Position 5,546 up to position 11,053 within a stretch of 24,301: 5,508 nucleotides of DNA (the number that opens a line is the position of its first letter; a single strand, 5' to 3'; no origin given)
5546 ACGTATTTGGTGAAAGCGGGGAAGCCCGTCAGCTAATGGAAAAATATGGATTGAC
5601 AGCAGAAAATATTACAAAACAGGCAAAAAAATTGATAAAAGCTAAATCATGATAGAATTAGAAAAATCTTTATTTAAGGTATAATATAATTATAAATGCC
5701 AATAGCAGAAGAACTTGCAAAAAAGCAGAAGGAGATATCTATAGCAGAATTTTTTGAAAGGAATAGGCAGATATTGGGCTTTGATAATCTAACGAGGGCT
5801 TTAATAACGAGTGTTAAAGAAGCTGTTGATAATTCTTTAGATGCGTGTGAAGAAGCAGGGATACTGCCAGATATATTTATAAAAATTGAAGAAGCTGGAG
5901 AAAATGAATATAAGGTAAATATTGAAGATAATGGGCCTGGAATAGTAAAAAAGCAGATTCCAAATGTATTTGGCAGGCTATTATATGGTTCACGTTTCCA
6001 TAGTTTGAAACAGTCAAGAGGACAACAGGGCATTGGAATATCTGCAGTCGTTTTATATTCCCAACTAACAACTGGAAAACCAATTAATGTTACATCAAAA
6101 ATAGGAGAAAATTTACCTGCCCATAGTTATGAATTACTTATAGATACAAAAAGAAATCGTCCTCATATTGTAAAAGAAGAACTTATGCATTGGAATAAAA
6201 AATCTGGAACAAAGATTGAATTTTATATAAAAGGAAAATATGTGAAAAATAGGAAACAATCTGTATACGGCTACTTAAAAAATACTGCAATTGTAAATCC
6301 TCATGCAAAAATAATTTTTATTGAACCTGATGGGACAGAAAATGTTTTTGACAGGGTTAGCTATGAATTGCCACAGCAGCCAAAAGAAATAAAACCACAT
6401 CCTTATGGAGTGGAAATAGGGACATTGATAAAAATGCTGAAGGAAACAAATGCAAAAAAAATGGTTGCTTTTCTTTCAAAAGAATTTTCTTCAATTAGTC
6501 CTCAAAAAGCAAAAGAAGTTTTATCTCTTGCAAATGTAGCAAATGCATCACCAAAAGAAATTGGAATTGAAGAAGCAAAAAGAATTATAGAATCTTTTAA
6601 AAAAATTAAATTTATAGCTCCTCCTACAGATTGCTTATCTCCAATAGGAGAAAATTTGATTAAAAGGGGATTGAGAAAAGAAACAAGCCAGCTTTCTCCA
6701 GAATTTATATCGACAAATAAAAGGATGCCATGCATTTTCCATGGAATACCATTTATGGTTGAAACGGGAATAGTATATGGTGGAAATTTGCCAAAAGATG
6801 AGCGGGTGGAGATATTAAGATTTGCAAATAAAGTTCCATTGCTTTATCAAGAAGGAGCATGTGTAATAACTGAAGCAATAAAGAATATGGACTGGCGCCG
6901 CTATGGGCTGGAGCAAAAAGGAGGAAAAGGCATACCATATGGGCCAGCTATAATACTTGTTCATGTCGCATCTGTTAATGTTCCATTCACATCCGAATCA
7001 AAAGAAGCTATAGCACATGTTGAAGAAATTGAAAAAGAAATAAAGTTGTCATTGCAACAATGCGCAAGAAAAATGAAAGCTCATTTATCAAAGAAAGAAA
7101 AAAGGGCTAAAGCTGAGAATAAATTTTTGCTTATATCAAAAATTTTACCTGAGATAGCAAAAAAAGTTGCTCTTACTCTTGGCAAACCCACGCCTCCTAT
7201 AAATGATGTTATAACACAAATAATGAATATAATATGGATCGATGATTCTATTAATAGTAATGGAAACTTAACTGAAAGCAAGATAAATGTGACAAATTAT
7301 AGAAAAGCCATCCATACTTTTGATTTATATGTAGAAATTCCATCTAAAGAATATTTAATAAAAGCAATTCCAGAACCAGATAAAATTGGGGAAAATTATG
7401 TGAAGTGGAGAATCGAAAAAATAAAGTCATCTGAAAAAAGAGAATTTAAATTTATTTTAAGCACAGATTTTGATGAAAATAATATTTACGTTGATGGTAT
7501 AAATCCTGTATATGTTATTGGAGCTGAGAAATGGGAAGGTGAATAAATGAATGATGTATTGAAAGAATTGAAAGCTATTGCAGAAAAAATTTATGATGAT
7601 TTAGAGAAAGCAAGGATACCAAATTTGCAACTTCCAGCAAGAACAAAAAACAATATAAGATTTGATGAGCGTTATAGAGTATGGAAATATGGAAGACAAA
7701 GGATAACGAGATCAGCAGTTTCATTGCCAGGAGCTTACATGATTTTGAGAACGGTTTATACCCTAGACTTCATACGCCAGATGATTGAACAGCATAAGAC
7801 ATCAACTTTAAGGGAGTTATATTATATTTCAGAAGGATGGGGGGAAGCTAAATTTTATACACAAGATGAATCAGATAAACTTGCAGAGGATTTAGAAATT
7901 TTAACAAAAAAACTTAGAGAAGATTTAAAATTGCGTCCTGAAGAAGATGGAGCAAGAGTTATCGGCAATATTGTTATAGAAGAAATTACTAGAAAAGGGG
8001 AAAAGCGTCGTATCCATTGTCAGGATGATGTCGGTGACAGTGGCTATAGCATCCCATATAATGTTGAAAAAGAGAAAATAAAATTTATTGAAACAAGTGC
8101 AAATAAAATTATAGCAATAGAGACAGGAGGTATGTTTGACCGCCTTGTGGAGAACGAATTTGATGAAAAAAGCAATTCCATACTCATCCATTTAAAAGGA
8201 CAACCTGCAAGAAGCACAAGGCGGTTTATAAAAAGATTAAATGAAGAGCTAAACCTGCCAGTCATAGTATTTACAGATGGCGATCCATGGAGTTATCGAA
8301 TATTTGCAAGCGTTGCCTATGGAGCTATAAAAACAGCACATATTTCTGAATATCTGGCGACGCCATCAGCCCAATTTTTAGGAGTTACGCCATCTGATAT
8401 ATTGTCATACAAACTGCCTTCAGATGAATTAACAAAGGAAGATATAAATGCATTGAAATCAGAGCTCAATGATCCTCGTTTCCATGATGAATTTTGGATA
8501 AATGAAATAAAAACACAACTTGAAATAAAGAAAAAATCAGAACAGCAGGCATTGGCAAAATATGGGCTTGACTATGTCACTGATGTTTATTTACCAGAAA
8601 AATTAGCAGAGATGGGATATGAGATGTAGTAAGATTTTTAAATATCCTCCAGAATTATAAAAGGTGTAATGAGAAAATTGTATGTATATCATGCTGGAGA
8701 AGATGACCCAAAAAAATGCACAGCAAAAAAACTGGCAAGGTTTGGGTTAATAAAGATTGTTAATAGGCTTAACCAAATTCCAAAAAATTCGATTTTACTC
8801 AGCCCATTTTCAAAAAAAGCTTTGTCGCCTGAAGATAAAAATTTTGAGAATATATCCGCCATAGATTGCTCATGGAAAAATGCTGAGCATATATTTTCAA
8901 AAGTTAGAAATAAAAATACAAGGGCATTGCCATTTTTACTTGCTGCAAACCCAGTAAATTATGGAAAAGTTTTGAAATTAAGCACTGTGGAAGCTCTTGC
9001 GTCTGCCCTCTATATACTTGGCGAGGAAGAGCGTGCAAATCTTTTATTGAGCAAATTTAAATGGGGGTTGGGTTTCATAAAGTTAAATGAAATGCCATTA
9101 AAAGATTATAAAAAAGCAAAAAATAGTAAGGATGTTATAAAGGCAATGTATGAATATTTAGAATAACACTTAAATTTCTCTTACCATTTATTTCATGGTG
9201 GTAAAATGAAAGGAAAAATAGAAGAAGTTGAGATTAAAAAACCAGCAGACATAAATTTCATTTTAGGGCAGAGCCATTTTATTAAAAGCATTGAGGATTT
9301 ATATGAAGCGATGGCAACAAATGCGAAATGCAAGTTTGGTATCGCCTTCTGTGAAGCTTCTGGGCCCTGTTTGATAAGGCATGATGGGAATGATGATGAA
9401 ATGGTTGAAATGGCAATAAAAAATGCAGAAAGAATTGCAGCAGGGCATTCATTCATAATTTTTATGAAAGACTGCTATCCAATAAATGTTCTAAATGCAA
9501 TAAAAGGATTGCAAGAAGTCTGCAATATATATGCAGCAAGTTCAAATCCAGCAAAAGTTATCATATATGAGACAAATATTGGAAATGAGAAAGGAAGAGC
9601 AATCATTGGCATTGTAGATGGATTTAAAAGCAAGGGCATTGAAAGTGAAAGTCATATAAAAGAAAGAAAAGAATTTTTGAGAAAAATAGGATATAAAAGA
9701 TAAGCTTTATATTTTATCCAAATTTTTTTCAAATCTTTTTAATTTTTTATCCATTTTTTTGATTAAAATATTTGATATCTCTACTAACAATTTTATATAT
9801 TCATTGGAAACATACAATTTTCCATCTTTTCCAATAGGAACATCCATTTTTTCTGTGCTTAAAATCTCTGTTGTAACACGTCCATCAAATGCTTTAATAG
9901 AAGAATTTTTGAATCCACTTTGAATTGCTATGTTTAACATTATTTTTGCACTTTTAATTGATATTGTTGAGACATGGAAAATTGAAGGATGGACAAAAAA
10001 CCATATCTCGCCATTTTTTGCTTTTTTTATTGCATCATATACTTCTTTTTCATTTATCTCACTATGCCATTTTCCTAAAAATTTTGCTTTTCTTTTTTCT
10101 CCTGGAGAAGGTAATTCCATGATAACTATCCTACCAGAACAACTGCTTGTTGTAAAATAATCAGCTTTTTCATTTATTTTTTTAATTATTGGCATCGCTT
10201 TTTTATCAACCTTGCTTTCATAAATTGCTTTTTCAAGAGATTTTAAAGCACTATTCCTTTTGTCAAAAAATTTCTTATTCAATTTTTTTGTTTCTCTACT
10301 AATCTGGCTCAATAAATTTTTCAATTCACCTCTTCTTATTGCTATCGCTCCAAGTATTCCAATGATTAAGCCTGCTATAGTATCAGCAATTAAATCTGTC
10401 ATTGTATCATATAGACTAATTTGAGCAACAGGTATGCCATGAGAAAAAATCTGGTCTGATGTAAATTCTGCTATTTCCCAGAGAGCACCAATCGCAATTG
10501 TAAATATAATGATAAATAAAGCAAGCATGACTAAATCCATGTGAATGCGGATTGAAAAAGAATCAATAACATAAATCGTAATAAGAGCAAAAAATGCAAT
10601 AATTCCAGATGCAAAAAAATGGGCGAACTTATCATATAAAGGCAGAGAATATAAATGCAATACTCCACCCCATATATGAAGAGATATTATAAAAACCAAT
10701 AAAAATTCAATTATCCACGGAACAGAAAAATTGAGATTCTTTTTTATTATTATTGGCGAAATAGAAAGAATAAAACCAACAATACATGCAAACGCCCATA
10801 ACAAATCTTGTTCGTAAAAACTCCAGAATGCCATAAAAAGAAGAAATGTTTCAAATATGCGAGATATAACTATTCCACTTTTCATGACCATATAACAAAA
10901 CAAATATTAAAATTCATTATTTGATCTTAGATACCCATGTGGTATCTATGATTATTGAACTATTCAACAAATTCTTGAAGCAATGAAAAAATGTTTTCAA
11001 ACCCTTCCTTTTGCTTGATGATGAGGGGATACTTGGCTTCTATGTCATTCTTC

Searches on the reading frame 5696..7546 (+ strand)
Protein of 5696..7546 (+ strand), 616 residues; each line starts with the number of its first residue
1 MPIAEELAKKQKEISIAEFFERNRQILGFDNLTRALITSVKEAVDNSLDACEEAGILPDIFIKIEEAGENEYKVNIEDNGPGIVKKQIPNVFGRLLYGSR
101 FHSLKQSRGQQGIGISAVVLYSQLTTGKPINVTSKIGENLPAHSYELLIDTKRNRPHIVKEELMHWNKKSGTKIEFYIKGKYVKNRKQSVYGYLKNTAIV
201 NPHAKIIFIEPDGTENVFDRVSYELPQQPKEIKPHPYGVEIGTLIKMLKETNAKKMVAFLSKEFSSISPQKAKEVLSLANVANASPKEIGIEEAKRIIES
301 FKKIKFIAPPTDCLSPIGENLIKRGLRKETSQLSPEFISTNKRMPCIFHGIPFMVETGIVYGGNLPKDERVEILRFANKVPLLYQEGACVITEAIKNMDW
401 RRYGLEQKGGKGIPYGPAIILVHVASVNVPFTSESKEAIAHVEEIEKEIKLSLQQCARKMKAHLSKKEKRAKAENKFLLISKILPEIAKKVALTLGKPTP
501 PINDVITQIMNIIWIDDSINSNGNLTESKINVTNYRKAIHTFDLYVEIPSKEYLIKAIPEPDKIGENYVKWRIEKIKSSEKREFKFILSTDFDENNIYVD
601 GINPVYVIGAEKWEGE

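Call 63: search_protein_families(library=pfam, proteins=[window:5696-7546:+], max_evalue=0.00001)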
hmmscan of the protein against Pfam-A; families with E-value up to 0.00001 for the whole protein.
window:5696-7546:+ (616 aa): 4 families
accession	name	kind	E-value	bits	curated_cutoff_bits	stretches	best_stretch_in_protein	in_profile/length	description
PF09239.17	Topo-VIb_trans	-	1.6e-63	213.7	24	1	309-476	1-159/159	Topoisomerase VI B subunit, transducer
PF02518.31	HATPase_c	-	3.6e-10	40.7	26.4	1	35-136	5-97/111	Histidine kinase-, DNA gyrase B-, and HSP90-like ATPase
PF13589.12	HATPase_c_3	-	1.2e-07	32.3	25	1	39-125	6-89/137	Histidine kinase-, DNA gyrase B-, and HSP90-like ATPase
PF18000.7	Top6b_C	-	5.3e-06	27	28.6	0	498-604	3-107/111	Type 2 DNA topoisomerase 6 subunit B C-terminal domain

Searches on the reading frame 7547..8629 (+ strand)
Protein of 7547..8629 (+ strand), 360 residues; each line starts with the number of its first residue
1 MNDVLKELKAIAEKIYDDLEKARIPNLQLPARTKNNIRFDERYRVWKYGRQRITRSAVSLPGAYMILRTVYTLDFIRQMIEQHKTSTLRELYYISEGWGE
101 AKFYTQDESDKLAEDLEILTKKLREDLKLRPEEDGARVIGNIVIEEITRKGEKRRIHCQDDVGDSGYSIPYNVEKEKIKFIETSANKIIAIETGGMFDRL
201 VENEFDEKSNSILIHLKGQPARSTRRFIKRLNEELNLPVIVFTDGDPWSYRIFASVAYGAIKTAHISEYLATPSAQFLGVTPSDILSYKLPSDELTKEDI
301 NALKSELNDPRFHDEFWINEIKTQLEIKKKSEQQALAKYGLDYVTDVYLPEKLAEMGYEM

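Call 63: search_protein_families(library=pfam, proteins=[window:7547-8629:+], max_evalue=0.00001)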
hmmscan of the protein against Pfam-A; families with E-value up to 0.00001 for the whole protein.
window:7547-8629:+ (360 aa): 3 families
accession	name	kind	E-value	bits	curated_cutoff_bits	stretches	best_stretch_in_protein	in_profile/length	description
PF21180.3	TOP6A-Spo11_Toprim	-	1e-60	205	24.1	1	188-353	2-170/170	Topoisomerase 6 subunit A/Spo11, Toprim domain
PF20768.2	Topo_VI_alpha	-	2.2e-22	79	23.6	1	132-182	1-48/50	All-beta domain in DNA topoisomerase VI alpha subunit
PF04406.19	TP6A_N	-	1.4e-15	57.3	26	1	66-128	3-61/62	Type IIB DNA topoisomerase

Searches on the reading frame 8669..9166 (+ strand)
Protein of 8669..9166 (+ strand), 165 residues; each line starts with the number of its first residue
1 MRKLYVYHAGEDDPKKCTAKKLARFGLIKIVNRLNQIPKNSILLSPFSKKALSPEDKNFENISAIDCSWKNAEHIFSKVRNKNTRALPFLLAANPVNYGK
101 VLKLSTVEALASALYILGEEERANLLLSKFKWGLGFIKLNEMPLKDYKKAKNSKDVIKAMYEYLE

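Call 63: search_protein_families(library=pfam, proteins=[window:8669-9166:+], max_evalue=0.00001)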
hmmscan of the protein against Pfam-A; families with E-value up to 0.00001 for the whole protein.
window:8669-9166:+ (165 aa): 2 families
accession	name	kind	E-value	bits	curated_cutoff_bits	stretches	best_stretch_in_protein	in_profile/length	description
PF04034.18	Ribo_biogen_C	-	4.1e-44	149.8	29.9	1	42-164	1-127/127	Ribosome biogenesis protein, C-terminal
PF04068.21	Fer4_RLI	-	2.7e-11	43.5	23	1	3-33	2-31/35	Possible Fer4-like domain in RNase L inhibitor, RLI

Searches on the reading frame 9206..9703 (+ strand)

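Call 63: search_protein_families(library=pfam, proteins=[window:9206-9703:+], max_evalue=0.00001)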
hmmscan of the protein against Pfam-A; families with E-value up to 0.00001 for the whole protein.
window:9206-9703:+ (165 aa): 1 family
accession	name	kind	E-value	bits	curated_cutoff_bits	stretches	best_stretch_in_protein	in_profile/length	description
PF04008.19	Adenosine_kin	-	4.6e-70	234.8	25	1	8-164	1-154/154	Adenosine specific kinase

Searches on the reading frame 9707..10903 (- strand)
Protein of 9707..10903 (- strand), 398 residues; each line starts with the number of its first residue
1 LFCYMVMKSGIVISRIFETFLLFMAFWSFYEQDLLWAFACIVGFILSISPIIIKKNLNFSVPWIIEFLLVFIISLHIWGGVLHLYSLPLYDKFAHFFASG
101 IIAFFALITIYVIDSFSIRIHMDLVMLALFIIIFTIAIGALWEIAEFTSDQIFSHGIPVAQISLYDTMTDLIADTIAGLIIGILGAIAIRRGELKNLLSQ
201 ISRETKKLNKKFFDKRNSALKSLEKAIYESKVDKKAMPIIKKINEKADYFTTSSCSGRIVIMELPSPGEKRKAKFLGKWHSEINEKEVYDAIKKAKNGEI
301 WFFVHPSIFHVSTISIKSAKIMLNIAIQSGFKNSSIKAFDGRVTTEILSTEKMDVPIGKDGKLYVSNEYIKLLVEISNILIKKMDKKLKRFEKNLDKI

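Call 63: search_protein_families(library=pfam, proteins=[window:9707-10903:-], max_evalue=0.00001)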
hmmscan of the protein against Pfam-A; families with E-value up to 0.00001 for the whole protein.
window:9707-10903:- (398 aa): 1 family
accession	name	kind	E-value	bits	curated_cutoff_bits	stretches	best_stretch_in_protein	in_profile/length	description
PF02676.19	TYW3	-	3.1e-46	157.8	27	1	215-396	2-210/211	Methyltransferase TYW3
